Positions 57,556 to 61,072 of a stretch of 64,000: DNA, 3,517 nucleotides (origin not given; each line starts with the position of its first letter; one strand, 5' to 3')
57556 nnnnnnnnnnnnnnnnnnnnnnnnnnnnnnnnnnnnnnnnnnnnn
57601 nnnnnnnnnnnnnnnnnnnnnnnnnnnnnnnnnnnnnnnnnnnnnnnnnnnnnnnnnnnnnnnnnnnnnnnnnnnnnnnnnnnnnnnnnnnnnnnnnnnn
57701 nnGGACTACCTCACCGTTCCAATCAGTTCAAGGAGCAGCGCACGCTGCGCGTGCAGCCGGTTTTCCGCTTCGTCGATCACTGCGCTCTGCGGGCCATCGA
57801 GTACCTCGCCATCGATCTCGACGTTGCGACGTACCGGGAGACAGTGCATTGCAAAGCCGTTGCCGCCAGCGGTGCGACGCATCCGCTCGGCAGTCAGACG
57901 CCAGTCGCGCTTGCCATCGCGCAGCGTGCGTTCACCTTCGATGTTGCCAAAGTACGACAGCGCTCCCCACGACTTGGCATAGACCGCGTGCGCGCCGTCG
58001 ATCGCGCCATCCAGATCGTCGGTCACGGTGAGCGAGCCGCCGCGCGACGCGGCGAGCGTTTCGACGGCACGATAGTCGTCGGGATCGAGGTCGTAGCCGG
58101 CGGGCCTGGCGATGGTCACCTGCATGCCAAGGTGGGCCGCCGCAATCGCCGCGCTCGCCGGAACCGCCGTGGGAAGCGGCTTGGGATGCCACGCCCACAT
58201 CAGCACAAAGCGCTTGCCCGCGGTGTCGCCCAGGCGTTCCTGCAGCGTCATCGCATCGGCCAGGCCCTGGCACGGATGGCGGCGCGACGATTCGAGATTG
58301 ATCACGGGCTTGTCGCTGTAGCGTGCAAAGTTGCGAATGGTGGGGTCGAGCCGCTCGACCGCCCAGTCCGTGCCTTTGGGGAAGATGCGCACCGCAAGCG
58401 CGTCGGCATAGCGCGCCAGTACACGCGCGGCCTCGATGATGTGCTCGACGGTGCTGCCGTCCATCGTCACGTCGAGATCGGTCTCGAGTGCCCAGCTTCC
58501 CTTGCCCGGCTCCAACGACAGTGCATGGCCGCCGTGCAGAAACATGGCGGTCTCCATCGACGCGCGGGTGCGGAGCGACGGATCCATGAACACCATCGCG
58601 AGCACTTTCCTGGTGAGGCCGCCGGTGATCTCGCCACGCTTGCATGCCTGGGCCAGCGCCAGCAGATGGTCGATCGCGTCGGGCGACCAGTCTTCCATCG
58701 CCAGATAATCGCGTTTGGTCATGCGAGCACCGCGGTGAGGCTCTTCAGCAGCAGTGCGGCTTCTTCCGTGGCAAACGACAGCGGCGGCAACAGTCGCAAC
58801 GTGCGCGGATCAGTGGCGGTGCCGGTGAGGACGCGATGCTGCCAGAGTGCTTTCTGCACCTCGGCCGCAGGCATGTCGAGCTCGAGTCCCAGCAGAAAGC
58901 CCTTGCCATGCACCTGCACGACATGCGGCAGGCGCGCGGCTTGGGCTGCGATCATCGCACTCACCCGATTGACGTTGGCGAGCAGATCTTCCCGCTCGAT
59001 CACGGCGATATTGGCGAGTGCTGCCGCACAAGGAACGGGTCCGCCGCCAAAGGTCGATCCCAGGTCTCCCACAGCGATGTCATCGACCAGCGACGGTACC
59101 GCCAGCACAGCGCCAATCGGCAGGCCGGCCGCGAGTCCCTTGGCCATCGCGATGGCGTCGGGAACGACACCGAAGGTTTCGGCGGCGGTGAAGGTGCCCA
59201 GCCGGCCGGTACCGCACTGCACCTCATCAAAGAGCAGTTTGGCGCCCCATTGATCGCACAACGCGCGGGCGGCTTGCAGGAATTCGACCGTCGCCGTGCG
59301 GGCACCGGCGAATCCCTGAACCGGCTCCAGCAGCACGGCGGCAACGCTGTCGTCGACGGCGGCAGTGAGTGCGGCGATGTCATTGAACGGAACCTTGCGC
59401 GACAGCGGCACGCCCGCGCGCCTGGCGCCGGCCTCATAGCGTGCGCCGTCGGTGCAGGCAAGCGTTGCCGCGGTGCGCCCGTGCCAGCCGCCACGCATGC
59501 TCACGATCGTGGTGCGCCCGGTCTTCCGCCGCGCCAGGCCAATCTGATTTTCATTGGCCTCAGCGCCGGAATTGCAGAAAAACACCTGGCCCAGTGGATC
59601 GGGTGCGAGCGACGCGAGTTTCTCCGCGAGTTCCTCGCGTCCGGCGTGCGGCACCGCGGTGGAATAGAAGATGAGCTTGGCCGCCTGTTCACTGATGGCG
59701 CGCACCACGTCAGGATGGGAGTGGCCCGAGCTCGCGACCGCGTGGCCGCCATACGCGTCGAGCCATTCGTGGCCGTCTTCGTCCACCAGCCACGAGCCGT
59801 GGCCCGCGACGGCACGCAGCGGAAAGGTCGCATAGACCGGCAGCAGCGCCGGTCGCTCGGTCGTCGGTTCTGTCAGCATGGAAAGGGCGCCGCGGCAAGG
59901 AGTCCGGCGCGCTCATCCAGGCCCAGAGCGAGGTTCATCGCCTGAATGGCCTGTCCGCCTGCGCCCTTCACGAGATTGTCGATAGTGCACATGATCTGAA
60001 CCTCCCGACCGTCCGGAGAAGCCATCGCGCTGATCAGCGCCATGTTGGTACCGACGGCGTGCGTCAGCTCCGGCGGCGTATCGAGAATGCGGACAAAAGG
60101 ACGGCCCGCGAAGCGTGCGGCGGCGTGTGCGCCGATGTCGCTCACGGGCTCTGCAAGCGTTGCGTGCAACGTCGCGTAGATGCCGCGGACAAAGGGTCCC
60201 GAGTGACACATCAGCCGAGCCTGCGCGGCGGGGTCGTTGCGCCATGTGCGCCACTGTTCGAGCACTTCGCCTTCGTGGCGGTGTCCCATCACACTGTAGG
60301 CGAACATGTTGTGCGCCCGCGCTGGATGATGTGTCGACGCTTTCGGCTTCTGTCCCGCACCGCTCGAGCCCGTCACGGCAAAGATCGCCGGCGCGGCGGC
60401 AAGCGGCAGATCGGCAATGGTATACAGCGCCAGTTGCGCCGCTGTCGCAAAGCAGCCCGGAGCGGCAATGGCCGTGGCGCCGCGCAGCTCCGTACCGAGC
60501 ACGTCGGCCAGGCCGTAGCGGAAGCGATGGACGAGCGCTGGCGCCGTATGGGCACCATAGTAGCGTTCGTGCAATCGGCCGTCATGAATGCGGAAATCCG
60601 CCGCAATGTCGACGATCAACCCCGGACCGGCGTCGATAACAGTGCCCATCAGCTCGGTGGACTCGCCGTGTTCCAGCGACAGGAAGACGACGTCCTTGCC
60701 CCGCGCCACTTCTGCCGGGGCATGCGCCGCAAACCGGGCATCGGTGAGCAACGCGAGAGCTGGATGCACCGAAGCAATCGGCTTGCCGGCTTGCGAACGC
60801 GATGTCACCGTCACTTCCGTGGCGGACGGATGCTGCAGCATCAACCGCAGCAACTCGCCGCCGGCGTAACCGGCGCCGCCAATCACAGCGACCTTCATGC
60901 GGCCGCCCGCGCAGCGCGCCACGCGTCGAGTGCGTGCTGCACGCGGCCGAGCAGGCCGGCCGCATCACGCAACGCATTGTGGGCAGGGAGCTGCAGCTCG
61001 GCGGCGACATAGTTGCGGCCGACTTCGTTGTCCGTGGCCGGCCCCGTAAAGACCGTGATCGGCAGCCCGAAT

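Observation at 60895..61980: Uncharacterised P-loop protein embedded between argG and argC in an operon lacking argA/argJ: candidate missing first step of arginine synthesis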

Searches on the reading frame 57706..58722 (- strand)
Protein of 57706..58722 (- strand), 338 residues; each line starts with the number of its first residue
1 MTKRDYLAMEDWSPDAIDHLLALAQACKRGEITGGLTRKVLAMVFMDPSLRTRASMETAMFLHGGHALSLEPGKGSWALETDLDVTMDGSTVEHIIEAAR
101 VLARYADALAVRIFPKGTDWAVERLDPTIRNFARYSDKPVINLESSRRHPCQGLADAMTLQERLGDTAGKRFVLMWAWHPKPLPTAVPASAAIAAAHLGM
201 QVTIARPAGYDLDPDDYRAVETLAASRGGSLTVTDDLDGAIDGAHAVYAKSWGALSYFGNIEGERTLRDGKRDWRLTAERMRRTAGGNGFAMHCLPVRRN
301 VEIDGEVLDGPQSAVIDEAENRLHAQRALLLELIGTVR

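Call 4: search_protein_families(library=pfam, proteins=[window:57706-58722:-], max_evalue=0.01)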
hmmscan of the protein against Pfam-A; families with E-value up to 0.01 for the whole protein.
window:57706-58722:- (338 aa): 2 families
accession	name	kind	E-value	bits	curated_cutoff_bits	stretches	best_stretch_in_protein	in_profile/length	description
PF02729.26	OTCace_N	-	5.9e-32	111.2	29.9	1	4-162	1-148/148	Aspartate/ornithine carbamoyltransferase, carbamoyl-P binding domain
PF00185.30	OTCace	-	7.8e-30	104.4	29.4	1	187-331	15-155/157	Aspartate/ornithine carbamoyltransferase, Asp/Orn binding domain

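Call 5: search_protein_families(library=ncbifam, proteins=[window:57706-58722:-], max_evalue=0.01)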
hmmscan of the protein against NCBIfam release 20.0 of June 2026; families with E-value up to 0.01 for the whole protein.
window:57706-58722:- (338 aa): 16 families
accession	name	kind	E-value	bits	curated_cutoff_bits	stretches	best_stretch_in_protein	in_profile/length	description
NF003384.0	PRK04523.1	equivalog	2.1e-124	415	288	1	3-334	3-333/336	N-acetylornithine carbamoyltransferase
NF001986.0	PRK00779.1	subfamily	3.1e-60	203.9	306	1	2-335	4-305/307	ornithine carbamoyltransferase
TIGR00658.1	orni_carb_tr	equivalog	3.2e-52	177.6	280.85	1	4-333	1-302/304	ornithine carbamoyltransferase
NF011380.0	PRK14805.1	equivalog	1.3e-48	165.7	421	1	4-335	2-301/302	ornithine carbamoyltransferase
TIGR04384.1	putr_carbamoyl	exception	3.6e-47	161.1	500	1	5-333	1-306/330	putrescine carbamoyltransferase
NF003286.0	PRK04284.1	subfamily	1.1e-28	100.4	515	1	3-335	6-331/332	ornithine carbamoyltransferase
NF005538.0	PRK07200.1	equivalog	1.5e-26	93.3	453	1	1-298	19-334/396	knotted carbamoyltransferase YgeW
NF009213.0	PRK12562.1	subfamily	4e-24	85.6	559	1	3-297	6-277/334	ornithine carbamoyltransferase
NF011379.0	PRK14804.1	equivalog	5.1e-24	84.9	373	2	136-334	118-309/311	ornithine carbamoyltransferase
TIGR03316.1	ygeW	equivalog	5.9e-24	84.7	500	1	43-298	62-331/391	knotted carbamoyltransferase YgeW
NF002470.0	PRK01713.1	equivalog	1.2e-22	80.8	545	1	2-302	6-282/334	ornithine carbamoyltransferase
NF002032.1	PRK00856.1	equivalog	4.4e-22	78.6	263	1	5-332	2-295/297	aspartate carbamoyltransferase catalytic subunit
TIGR00670.1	asp_carb_tr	equivalog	1.1e-21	77.2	236.95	1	5-333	2-302/304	aspartate carbamoyltransferase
NF006046.0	PRK08192.1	equivalog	6.1e-14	52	512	1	7-330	10-313/339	aspartate carbamoyltransferase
NF008853.0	PRK11891.1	equivalog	4.3e-10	38.8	560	1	5-297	90-358/430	aspartate carbamoyltransferase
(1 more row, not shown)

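Call 32: search_solved_structures(query=window:57706-58722:-, max_evalue=1e-30, show_alignments=4)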
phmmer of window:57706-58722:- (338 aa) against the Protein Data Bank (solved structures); distinct sequences matched with E-value up to 1e-30: 22.
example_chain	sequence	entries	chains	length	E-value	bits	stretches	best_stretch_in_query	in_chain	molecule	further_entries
3l06_A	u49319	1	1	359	1.9e-93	316.5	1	3-336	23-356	N-acetylornithine carbamoyltransferase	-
3m5c_A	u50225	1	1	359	3.7e-93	315.6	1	3-336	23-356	N-acetylornithine carbamoyltransferase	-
3l02_A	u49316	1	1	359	7e-93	314.7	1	3-336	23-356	N-acetylornithine carbamoyltransferase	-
3l04_A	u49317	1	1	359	1.3e-92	313.7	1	3-336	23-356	N-acetylornithine carbamoyltransferase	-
3kzc_A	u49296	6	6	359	1.3e-92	313.7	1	3-336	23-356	N-acetylornithine carbamoyltransferase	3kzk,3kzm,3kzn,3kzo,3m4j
3l05_A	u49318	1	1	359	1.3e-92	313.7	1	3-336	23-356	N-acetylornithine carbamoyltransferase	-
3m5d_A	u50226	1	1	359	1.8e-92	313.3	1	3-336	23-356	N-acetylornithine carbamoyltransferase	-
3m4n_A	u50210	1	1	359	2.5e-92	312.8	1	3-336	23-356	N-acetylornithine carbamoyltransferase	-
2g7m_X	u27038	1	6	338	1.5e-49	172.2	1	38-332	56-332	putative ornithine carbamoyltransferase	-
2fg6_X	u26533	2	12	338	1.5e-49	172.2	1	38-332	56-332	putative ornithine carbamoyltransferase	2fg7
1js1_X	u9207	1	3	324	2.2e-49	171.7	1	38-332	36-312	Transcarbamylase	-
3gd5_A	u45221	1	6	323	2e-42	148.8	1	4-335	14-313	Ornithine carbamoyltransferase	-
1a1s_A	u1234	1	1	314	1.6e-40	142.6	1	3-337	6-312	ORNITHINE CARBAMOYLTRANSFERASE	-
1pvv_A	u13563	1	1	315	1.6e-40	142.6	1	3-337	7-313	Ornithine carbamoyltransferase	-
8qeu_A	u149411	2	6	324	4.3e-37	131.3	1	4-335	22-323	Ornithine transcarbamylase, chloroplastic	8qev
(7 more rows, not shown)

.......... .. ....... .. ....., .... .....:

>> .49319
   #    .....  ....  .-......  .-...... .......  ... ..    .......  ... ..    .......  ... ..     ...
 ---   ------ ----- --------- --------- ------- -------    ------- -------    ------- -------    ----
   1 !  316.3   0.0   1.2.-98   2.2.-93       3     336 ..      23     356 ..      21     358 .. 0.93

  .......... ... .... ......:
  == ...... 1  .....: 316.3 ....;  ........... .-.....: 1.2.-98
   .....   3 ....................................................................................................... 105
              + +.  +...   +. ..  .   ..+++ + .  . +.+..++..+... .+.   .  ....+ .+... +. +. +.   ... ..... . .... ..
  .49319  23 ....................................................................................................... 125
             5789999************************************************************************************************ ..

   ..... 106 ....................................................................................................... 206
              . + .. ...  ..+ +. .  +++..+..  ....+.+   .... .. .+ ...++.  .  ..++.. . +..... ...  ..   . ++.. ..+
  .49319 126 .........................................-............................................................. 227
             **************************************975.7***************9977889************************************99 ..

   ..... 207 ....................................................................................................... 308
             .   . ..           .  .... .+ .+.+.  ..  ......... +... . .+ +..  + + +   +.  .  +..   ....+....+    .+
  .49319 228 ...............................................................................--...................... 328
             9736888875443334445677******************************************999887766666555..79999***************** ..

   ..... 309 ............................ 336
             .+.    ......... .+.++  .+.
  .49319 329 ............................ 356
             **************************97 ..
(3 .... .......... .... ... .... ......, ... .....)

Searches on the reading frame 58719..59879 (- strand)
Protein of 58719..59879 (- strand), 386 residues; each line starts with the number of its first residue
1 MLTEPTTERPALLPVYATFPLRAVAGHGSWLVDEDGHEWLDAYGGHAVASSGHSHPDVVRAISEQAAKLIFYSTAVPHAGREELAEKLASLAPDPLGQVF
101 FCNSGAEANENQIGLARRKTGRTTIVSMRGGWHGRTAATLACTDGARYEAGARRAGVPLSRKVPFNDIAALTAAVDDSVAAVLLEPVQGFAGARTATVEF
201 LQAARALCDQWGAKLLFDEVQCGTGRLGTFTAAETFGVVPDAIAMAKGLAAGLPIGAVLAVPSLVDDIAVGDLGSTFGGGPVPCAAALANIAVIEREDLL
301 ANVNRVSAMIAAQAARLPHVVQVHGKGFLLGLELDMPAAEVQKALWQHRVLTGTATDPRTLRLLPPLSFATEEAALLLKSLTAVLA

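Call 4: search_protein_families(library=pfam, proteins=[window:58719-59879:-], max_evalue=0.01)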
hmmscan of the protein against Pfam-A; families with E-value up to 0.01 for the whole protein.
window:58719-59879:- (386 aa): 2 families
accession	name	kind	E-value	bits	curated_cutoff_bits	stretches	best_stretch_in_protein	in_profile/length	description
PF00202.27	Aminotran_3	-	2.2e-88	297.1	30.5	1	21-385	11-403/403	Aminotransferase class-III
PF01212.27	Beta_elim_lyase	-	0.0016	18.3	27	1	98-261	49-211/288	Beta-eliminating lyase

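Call 5: search_protein_families(library=ncbifam, proteins=[window:58719-59879:-], max_evalue=0.01)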
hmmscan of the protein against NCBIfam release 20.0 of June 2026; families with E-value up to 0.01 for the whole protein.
window:58719-59879:- (386 aa): 69 families (the best 25 are shown)
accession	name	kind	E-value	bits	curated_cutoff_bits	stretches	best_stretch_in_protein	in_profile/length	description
NF002874.0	PRK03244.1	equivalog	1.2e-100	337.1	457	1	11-385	17-392/399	acetylornithine transaminase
NF002325.0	PRK01278.1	subfamily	1.9e-96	323.1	372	1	10-384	4-385/395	acetylornithine transaminase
TIGR00707.1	argD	subfamily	1.3e-94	317.2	410.05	1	13-385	3-380/381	acetylornithine/succinylornithine family transaminase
NF002797.0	PRK02936.1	equivalog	6.1e-84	282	496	1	12-385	4-377/385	acetylornithine transaminase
NF042418.1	LysJ_Th_th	equivalog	3.8e-83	279.5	700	1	15-385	14-385/386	[LysW]-aminoadipate semialdehyde transaminase LysJ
NF005993.0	PRK08117.1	subfamily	1.5e-79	267.6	574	2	176-375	205-417/433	aspartate aminotransferase family protein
NF003468.0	PRK05093.1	subfamily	4.9e-77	259.3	522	1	11-379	15-393/405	acetylornithine/succinyldiaminopimelate transaminase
TIGR03246.1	arg_catab_astC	subfamily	6.5e-75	252.6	609.95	1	12-375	10-383/397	acetylornithine/succinylornithine family transaminase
NF004426.0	PRK05769.1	equivalog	8e-72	242.4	552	2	177-384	220-436/441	acetyl ornithine aminotransferase family protein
NF009047.0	PRK12381.1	subfamily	7.2e-69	232.5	630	1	12-376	14-388/406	bifunctional succinylornithine transaminase/acetylornithine transaminase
NF002985.0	PRK03715.1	equivalog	4.4e-67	226.5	568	1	23-385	22-391/395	acetylornithine transaminase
NF003397.0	PRK04612.1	equivalog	3.3e-66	223.8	735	1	12-385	15-401/408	acetylornithine transaminase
NF008570.0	PRK11522.1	equivalog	3.2e-65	220.5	612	1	29-385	79-454/464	putrescine aminotransferase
NF053554.1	prodigi_MAP_PigE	equivalog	9.2e-64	216.1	850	1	25-343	406-736/837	prodigiosin MAP biosynthesis aminotransferase PigE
NF003273.0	PRK04260.1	equivalog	1.1e-63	215.1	616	1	16-375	8-365/376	acetylornithine transaminase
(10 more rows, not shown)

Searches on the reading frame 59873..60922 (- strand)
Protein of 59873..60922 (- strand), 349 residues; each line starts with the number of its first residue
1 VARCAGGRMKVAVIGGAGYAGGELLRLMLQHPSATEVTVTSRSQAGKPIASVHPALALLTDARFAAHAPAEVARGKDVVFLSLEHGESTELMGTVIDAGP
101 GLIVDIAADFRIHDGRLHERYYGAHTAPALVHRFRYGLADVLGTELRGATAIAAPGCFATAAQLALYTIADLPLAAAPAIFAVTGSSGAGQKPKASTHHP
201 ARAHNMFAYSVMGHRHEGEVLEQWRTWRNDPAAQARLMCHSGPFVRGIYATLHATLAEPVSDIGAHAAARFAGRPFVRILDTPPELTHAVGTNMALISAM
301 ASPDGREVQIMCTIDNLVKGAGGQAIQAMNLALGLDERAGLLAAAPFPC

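Call 4: search_protein_families(library=pfam, proteins=[window:59873-60922:-], max_evalue=0.01)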
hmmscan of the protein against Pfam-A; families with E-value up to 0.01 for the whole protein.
window:59873-60922:- (349 aa): 4 families
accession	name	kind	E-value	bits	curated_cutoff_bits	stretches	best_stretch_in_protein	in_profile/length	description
PF22698.1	Semialdhyde_dhC_1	-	2.8e-34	118.8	27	1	157-316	1-165/165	Semialdehyde dehydrogenase, dimerisation domain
PF01118.30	Semialdhyde_dh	-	8.6e-22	78.3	26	1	10-141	1-113/121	Semialdehyde dehydrogenase, NAD binding domain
PF02774.23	Semialdhyde_dhC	-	7.5e-11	42.9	26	1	179-319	15-184/184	Semialdehyde dehydrogenase, dimerisation domain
PF03807.23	F420_oxidored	-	0.0023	18.9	21.6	1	10-108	1-93/94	NADP oxidoreductase coenzyme F420-dependent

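Call 5: search_protein_families(library=ncbifam, proteins=[window:59873-60922:-], max_evalue=0.01)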
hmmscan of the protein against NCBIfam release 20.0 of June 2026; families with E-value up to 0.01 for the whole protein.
window:59873-60922:- (349 aa): 6 families
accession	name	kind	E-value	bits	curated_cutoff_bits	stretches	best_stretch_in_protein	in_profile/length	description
TIGR01850.1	argC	equivalog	1.7e-91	307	233.6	1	9-345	1-342/345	N-acetyl-gamma-glutamyl-phosphate reductase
TIGR01851.1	argC_other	equivalog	4e-16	59.2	229.85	1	61-335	35-310/310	N-acetyl-gamma-glutamyl-phosphate reductase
NF006416.0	PRK08664.1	subfamily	5.1e-07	29.2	232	1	8-99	3-100/350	aspartate-semialdehyde dehydrogenase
TIGR00978.1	asd_EA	equivalog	1.6e-06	27.4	301.2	1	9-113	1-111/342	aspartate-semialdehyde dehydrogenase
NF011456.0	PRK14874.1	equivalog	8.8e-05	21.7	223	0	8-113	4-103/346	aspartate-semialdehyde dehydrogenase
TIGR01915.1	npdG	equivalog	0.00053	20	149.8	1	9-111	1-106/220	NADPH-dependent F420 reductase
